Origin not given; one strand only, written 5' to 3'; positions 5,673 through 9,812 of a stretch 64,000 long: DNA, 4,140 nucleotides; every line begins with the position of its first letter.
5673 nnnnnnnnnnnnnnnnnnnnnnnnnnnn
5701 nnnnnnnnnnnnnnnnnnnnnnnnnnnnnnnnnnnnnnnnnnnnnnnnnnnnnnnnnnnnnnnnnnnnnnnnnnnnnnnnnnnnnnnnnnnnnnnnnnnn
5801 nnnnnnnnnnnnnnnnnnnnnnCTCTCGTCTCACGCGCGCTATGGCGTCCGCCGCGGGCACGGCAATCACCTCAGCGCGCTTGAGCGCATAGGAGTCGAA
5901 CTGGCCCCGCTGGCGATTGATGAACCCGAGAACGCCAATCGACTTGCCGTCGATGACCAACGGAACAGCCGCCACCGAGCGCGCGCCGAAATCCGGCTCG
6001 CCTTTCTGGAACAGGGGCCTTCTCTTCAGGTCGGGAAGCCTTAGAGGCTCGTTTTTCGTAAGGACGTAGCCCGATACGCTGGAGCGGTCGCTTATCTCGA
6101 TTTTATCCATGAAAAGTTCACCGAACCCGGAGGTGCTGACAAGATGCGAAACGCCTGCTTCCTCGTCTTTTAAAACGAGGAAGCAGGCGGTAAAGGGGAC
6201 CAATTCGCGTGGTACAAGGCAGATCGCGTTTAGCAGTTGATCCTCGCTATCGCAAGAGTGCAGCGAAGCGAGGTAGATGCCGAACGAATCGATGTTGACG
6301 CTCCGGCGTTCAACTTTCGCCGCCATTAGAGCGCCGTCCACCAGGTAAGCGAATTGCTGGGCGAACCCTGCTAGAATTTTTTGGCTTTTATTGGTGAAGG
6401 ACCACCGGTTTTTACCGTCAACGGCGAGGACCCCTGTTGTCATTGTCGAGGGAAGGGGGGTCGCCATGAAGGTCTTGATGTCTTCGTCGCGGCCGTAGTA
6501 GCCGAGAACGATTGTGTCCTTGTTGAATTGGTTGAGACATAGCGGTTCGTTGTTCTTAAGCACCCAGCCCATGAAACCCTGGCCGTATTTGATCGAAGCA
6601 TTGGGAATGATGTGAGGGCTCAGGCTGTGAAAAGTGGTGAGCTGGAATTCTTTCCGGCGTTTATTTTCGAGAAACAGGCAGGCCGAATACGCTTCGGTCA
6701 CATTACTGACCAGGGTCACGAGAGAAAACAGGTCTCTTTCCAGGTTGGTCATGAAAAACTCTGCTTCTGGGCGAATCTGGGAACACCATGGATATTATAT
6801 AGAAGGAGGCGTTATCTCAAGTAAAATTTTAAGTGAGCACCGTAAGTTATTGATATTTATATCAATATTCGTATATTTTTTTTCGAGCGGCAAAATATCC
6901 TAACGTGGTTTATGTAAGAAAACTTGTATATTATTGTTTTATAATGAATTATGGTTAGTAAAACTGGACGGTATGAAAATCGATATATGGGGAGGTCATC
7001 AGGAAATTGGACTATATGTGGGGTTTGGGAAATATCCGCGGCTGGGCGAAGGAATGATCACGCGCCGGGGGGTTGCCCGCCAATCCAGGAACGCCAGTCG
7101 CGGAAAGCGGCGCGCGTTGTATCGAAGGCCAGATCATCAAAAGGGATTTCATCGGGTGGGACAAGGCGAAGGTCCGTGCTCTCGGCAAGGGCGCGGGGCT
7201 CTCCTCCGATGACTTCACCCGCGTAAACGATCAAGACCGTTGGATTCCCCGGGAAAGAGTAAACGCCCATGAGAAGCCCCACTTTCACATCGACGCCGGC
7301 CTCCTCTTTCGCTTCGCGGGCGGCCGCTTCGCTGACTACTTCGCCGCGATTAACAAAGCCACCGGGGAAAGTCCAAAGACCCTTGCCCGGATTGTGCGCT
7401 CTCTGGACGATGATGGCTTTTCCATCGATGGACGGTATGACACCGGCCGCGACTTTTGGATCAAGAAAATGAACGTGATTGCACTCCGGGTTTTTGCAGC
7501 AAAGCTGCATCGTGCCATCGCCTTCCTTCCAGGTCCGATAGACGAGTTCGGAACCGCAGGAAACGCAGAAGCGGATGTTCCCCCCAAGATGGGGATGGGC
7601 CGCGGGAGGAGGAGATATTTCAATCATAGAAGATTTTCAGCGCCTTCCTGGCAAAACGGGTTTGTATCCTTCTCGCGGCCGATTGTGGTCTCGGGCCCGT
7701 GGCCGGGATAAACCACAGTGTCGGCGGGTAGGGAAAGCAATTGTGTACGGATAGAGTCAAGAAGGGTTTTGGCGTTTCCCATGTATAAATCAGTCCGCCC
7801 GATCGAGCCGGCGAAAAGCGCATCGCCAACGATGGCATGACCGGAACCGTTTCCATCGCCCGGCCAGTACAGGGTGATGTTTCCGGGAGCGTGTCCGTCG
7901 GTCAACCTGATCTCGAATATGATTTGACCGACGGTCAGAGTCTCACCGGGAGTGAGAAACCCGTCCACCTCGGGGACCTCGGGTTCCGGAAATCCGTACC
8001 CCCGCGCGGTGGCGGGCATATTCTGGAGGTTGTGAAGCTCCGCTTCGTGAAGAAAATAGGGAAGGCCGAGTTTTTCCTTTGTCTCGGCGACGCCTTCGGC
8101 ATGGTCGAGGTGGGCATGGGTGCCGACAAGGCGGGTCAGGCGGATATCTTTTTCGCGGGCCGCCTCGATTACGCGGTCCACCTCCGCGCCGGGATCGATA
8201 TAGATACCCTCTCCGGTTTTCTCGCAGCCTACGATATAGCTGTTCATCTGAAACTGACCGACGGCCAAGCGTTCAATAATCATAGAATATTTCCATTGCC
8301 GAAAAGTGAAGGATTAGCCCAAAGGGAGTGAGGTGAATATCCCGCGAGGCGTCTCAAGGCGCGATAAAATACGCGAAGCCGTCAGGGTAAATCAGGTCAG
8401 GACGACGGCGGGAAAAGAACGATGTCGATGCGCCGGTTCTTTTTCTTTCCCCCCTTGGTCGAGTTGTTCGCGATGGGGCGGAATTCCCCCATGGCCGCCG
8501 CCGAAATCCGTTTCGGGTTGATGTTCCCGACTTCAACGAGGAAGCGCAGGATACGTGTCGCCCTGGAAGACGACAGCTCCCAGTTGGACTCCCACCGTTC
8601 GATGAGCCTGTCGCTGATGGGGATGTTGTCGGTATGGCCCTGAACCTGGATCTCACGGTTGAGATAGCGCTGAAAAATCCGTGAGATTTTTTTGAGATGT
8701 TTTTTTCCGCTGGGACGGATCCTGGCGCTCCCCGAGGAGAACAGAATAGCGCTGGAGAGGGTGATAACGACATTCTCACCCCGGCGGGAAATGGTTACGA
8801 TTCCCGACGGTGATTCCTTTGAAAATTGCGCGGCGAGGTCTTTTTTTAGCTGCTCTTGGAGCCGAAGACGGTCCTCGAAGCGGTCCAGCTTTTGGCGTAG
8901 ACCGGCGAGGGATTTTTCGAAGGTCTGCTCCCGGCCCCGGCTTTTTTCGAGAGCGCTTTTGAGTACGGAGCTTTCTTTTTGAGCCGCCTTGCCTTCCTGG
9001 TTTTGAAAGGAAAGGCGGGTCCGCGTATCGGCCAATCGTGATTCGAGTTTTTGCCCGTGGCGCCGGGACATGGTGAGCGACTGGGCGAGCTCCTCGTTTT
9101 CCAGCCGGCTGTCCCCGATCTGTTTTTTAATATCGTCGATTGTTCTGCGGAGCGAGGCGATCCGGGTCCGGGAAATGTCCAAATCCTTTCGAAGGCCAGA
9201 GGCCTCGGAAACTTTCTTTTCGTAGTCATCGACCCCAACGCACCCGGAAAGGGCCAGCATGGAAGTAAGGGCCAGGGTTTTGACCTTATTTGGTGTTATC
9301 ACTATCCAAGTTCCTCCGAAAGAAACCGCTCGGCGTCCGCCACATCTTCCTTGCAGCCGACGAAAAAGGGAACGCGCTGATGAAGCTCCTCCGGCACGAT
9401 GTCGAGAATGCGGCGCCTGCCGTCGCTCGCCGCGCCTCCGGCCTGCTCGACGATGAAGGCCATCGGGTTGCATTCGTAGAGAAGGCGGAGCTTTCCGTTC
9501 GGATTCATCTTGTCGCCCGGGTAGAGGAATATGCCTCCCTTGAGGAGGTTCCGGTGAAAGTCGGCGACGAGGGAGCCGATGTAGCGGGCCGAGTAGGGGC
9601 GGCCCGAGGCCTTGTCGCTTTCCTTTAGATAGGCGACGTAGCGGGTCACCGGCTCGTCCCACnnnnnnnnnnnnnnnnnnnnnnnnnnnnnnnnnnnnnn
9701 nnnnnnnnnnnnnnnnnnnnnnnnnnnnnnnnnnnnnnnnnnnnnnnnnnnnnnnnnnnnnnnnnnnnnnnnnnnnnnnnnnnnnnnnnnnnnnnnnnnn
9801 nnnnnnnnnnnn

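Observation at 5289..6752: GAF-GAF-GGDEF protein with degenerate active site (YEGPRF), overlapping and presumably co-transcribed with mreB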

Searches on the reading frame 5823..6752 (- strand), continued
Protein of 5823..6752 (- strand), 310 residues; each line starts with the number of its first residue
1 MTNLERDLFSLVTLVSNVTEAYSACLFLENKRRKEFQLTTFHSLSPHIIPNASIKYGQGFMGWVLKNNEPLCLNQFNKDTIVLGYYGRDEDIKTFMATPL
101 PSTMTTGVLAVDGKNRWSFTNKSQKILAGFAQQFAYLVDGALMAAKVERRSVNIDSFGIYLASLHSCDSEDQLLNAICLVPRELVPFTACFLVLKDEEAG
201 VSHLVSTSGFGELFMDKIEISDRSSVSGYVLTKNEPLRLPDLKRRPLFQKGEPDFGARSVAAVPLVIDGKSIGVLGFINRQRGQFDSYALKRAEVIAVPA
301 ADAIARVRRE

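Call 74: find_encoding_contigs(protein=P0173, flank=4000, max_places=2)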
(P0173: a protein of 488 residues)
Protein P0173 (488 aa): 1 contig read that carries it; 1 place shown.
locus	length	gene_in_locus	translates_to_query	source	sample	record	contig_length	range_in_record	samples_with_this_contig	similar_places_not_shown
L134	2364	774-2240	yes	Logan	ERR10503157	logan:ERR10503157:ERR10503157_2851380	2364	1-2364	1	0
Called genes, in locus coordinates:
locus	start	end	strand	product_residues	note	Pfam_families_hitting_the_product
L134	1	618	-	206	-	?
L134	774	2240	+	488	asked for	PF01590:GAF, PF13185:GAF_2, PF13492:GAF_3 (weak), PF01590:GAF, PF13185:GAF_2, PF00990:GGDEF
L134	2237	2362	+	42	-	?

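Call 79: list_cluster_members(proteins=[P0069, P0071, P0072, P0139, P0150, P0093, P0195, P0182, P0089, P0110])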
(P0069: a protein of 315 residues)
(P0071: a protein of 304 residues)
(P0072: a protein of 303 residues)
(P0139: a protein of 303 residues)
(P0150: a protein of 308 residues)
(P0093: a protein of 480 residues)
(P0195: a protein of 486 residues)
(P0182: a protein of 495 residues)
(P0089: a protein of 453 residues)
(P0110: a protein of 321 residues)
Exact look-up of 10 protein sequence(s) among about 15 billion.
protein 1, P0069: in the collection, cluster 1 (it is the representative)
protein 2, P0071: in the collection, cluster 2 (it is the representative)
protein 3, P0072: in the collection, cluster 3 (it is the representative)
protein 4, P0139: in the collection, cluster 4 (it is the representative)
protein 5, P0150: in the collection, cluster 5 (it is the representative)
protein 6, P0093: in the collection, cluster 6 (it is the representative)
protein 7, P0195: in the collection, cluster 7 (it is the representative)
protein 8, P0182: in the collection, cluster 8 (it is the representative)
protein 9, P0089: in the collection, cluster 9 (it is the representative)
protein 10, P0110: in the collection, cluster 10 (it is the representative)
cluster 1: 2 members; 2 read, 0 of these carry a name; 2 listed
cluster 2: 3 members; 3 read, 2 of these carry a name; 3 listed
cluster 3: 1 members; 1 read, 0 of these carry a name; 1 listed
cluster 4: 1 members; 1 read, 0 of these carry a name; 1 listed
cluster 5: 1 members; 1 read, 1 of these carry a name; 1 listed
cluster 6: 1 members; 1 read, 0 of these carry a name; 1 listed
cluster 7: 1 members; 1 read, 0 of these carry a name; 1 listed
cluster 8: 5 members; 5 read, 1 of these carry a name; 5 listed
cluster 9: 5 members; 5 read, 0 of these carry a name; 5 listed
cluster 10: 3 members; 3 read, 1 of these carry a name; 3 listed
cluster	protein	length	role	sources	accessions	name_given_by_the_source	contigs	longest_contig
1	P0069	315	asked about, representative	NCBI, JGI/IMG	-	-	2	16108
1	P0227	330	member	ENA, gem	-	-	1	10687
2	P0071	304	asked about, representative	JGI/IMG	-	signal transduction protein with GAF and PtsI domain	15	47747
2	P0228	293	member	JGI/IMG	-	signal transduction protein with GAF and PtsI domain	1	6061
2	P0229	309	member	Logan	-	-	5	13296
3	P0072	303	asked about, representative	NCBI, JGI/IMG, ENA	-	-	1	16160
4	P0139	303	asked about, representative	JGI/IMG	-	-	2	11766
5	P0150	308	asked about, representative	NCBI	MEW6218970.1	MAG: GAF domain-containing protein [Thermodesulfobacteriota bacterium]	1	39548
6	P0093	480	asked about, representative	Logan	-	-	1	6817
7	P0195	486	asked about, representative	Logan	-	-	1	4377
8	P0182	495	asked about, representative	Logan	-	-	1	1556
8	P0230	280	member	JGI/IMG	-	diguanylate cyclase (GGDEF)-like protein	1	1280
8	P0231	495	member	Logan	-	-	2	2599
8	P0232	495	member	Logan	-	-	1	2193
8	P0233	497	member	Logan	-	-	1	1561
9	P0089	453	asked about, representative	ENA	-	-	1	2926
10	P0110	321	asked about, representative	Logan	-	-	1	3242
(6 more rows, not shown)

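Call 81: search_protein_families(library=pfam, proteins=[L059:5075-5866:+, L068:5184-5957:+, L085:5081-5872:+, L082:5058-6056:+, L069:5238-6884:+, L056:4920-5762:+, L094:5153-5980:+, L123:5084-5758:+, L130:3977-5434:+, L133:3377-3730:+], max_evalue=0.001)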
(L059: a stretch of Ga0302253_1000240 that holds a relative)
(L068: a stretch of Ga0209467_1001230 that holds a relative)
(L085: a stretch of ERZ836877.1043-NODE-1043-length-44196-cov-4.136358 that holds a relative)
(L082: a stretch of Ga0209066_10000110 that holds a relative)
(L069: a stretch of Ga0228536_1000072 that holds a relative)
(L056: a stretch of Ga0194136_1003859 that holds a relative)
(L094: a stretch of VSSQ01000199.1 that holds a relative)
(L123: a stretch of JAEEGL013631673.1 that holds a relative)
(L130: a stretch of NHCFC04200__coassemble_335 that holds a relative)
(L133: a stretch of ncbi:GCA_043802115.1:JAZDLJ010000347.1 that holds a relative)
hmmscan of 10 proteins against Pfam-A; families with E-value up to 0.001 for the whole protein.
L059:5075-5866:+ (263 aa): 1 family
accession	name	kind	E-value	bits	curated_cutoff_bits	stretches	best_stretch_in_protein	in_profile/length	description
PF00459.30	Inositol_P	-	2.7e-64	217.7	27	1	14-251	11-254/271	Inositol monophosphatase family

L068:5184-5957:+ (257 aa): 1 family
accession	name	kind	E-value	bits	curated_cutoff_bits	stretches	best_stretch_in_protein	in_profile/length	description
PF00459.30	Inositol_P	-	9.5e-66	222.5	27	1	3-252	4-263/271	Inositol monophosphatase family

L085:5081-5872:+ (263 aa): 1 family
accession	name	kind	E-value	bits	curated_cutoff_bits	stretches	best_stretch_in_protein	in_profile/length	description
PF00459.30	Inositol_P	-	2.6e-64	217.8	27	1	12-247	10-250/271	Inositol monophosphatase family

L082:5058-6056:+ (332 aa): 4 families
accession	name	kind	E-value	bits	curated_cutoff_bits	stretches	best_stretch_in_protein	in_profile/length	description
PF00583.31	Acetyltransf_1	-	2e-15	57.5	20.7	1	214-304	25-116/116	Acetyltransferase (GNAT) family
PF13508.13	Acetyltransf_7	-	2.7e-10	40.9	27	1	236-305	15-83/84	Acetyltransferase (GNAT) domain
PF13673.13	Acetyltransf_10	-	6.5e-07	29.8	23.6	1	226-308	33-111/128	Acetyltransferase (GNAT) domain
PF08445.16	FR47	-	0.00041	20.7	22.1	1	249-307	23-80/86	FR47-like protein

L069:5238-6884:+ (548 aa): 0 families

L056:4920-5762:+ (280 aa): 1 family
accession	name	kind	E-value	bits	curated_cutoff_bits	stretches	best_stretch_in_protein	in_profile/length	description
PF00459.30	Inositol_P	-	1.7e-61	208.6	27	1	25-273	4-262/271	Inositol monophosphatase family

L094:5153-5980:+ (275 aa): 1 family
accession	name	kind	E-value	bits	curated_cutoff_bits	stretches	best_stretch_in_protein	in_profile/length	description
PF00459.30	Inositol_P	-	1.6e-66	225.1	27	1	25-264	10-254/271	Inositol monophosphatase family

L123:5084-5758:+ (224 aa): 0 families

L130:3977-5434:+ (485 aa): 0 families

L133:3377-3730:+ (117 aa): 0 families

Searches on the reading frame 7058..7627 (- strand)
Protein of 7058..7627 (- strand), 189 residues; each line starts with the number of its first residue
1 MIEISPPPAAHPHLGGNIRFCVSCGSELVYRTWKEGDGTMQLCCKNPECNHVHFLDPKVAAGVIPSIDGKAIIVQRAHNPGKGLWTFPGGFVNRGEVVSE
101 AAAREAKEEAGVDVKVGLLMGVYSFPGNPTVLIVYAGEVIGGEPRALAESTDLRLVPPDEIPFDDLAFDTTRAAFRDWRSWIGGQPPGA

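Call 3: search_protein_families(library=pfam, proteins=[window:7058-7627:-], max_evalue=0.1)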
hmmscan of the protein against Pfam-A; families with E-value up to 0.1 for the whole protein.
window:7058-7627:- (189 aa): 6 families
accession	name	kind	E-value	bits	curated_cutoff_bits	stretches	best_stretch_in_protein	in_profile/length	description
PF00293.34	NUDIX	-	7.5e-19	68.5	21.1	1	58-165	3-122/134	NUDIX domain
PF14815.12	NUDIX_4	-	0.00019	21.6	35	1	62-167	3-102/113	NUDIX domain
PF01396.24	Zn_ribbon_Top1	-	0.00031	20.9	32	1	21-57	4-38/39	Topoisomerase DNA binding C4 zinc finger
PF14803.11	Zn_ribbon_Nudix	-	0.0012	19.2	25.6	1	19-53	1-32/34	Nudix N-terminal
PF14952.11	zf-tcix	-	0.022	14.7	31.2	0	38-52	21-35/42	Putative treble-clef, zinc-finger, Zn-binding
PF22327.2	Nudt16-like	-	0.03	14.7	27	1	83-115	33-66/161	U8 snoRNA-decapping enzyme-like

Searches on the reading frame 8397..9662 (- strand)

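Call 14: search_protein_families(library=pfam, proteins=[window:8397-9662:-], max_evalue=0.001)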
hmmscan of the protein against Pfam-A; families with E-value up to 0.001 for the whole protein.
window:8397-9662:- (421 aa): 2 families
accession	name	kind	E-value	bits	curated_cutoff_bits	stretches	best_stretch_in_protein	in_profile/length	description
PF00691.25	OmpA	-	8.8e-20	71.3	27.2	1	307-410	1-98/98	OmpA family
PF06818.20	Fez1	-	0.00088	20.2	34.4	0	146-283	25-162/199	Fez1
